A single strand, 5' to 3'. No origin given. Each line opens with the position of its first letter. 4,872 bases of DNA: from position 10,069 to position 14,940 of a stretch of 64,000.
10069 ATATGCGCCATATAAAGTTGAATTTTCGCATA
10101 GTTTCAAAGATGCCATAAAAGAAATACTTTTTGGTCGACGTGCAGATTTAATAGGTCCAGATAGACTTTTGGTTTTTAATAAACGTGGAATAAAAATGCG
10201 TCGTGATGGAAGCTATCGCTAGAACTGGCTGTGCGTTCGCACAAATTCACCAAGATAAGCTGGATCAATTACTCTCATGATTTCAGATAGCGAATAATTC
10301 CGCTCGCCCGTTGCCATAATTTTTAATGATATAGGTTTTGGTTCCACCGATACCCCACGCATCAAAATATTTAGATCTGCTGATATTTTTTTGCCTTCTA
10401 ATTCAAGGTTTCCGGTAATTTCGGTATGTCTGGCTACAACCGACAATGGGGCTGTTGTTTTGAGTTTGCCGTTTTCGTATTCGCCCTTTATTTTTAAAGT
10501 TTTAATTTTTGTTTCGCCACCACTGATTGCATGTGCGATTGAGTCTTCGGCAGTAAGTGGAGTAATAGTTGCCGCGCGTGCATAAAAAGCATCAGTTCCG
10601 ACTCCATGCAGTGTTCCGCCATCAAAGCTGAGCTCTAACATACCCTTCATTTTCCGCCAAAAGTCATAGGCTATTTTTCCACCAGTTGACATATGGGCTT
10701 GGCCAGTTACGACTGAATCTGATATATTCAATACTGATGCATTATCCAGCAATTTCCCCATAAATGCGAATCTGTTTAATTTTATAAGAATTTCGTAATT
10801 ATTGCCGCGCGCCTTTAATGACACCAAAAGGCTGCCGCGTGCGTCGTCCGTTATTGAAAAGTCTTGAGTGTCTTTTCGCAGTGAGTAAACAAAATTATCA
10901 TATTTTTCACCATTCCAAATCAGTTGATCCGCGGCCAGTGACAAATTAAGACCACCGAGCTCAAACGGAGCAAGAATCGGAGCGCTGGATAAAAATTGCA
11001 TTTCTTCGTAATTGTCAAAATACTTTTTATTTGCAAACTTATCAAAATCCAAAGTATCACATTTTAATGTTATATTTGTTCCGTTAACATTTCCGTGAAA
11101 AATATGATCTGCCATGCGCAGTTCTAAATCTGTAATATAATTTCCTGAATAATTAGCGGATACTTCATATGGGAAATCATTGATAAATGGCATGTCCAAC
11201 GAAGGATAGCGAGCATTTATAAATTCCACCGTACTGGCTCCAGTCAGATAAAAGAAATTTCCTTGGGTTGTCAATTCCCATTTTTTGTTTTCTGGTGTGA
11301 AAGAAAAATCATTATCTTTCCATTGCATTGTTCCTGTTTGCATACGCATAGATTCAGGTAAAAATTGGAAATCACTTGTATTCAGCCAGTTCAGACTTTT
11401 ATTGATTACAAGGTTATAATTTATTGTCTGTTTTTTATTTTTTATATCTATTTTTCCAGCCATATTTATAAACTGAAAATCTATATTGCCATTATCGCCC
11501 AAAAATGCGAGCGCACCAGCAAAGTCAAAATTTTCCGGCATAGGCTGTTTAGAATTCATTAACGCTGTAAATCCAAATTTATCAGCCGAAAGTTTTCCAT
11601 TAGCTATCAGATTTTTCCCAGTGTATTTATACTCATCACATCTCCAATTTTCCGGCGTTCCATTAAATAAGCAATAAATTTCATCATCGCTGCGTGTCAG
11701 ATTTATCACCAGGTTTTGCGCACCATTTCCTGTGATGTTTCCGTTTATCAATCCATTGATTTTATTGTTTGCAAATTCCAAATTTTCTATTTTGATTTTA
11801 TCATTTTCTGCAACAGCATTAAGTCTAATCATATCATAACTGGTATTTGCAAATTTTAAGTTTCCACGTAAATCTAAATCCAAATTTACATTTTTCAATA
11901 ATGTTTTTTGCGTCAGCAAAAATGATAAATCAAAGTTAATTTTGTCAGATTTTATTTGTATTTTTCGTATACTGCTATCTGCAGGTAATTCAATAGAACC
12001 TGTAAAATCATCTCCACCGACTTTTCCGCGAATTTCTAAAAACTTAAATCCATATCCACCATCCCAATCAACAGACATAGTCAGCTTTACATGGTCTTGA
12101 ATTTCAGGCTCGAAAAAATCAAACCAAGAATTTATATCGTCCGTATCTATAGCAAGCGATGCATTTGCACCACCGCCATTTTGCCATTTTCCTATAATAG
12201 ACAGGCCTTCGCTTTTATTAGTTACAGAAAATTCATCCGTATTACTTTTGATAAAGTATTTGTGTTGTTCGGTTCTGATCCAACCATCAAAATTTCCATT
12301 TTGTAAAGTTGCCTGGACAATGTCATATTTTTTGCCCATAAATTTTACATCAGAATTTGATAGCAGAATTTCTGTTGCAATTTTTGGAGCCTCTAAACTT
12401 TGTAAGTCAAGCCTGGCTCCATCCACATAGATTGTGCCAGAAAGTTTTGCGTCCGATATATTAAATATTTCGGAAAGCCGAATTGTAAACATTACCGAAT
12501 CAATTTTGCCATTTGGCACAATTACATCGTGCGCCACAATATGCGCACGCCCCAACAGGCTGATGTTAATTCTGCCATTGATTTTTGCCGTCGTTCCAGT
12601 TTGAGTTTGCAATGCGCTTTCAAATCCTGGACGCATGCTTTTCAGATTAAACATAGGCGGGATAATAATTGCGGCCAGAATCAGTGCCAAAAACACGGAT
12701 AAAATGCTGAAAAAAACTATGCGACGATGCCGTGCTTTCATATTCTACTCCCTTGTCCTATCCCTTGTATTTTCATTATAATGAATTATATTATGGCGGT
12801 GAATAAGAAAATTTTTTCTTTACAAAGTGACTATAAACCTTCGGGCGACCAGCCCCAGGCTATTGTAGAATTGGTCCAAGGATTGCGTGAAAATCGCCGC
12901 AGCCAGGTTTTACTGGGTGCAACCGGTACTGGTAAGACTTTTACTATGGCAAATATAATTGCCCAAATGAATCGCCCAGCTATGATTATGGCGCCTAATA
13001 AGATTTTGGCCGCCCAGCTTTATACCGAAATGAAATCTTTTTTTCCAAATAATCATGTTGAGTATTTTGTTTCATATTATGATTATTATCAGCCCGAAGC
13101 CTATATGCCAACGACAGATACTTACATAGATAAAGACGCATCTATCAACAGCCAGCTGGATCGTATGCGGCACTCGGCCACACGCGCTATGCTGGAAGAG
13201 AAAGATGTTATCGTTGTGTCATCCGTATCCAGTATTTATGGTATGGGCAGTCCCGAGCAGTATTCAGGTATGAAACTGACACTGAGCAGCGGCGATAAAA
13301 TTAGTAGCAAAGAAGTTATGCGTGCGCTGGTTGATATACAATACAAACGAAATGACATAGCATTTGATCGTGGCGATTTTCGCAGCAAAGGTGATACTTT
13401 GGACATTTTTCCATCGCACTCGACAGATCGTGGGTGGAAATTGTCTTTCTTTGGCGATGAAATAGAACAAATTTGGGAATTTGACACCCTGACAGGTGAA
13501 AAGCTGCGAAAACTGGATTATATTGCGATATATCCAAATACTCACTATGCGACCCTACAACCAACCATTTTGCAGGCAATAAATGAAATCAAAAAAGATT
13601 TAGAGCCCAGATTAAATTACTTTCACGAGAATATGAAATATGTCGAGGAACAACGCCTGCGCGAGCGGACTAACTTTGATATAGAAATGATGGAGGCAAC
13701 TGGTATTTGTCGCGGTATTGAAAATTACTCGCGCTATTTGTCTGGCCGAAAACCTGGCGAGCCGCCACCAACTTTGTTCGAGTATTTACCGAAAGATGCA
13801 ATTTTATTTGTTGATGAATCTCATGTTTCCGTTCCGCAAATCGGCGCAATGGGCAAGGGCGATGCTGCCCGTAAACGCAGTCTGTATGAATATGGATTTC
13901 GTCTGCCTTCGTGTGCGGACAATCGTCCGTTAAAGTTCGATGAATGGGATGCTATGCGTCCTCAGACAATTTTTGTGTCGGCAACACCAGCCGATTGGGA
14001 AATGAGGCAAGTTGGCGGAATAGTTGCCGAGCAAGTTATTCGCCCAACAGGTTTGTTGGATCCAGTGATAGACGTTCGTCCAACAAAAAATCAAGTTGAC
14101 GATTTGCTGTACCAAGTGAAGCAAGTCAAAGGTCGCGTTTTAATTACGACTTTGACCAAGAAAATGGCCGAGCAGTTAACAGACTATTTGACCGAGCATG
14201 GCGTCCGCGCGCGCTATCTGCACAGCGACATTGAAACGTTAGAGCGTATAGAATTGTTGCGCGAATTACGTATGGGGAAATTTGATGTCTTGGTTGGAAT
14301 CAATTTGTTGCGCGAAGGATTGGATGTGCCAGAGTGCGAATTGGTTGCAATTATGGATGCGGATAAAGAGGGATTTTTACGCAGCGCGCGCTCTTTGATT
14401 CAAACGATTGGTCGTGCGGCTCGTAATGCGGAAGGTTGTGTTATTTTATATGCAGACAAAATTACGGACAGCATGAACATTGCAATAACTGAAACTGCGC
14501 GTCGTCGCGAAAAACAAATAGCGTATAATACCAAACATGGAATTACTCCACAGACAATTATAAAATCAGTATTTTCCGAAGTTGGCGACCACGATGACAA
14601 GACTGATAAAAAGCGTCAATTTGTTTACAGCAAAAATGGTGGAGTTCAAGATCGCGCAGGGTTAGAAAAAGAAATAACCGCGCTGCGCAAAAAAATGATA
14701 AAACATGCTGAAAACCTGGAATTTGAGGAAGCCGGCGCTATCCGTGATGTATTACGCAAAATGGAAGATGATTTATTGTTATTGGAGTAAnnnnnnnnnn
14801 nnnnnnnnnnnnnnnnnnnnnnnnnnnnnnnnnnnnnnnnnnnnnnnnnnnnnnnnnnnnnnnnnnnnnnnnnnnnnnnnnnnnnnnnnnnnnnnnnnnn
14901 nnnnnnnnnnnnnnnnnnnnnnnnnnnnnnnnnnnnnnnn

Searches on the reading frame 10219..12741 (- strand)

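Call 37: search_protein_families(library=pfam, proteins=[window:10219-12741:-], max_evalue=0.001)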
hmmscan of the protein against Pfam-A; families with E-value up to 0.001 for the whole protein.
window:10219-12741:- (840 aa): 1 family
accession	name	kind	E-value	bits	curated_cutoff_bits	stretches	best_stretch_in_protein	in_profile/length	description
PF05170.20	AsmA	-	2.8e-06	26.9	29.8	1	5-117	4-121/607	AsmA family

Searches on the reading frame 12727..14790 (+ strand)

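Call 37: search_protein_families(library=pfam, proteins=[window:12727-14790:+], max_evalue=0.001)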
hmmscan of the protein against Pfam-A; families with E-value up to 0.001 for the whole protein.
window:12727-14790:+ (687 aa): 8 families
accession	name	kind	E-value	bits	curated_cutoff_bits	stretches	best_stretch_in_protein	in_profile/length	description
PF17757.6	UvrB_inter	-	1.9e-31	108.4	22.9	1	184-274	1-91/91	UvrB interaction domain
PF12344.14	UvrB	-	1.3e-22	79.7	27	1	574-615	1-42/43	Ultra-violet resistance protein B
PF00271.37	Helicase_C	-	1.2e-20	74.3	23.5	1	458-567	7-109/110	Helicase conserved C-terminal domain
PF04851.21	ResIII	-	5.3e-12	46.4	22.5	1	37-144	3-114/164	Type III restriction enzyme, res subunit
PF00270.35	DEAD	-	7.7e-07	29.4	26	1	42-110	4-73/167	DEAD/DEAH box helicase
PF02151.25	UVR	-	4.7e-06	26.6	21.5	1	647-680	1-34/36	UvrB/uvrC motif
PF13401.12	AAA_22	-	0.00047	20.9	27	0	56-87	4-39/130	AAA domain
PF13245.12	AAA_19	-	0.00076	20.1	25.1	0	57-98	11-57/134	AAA domain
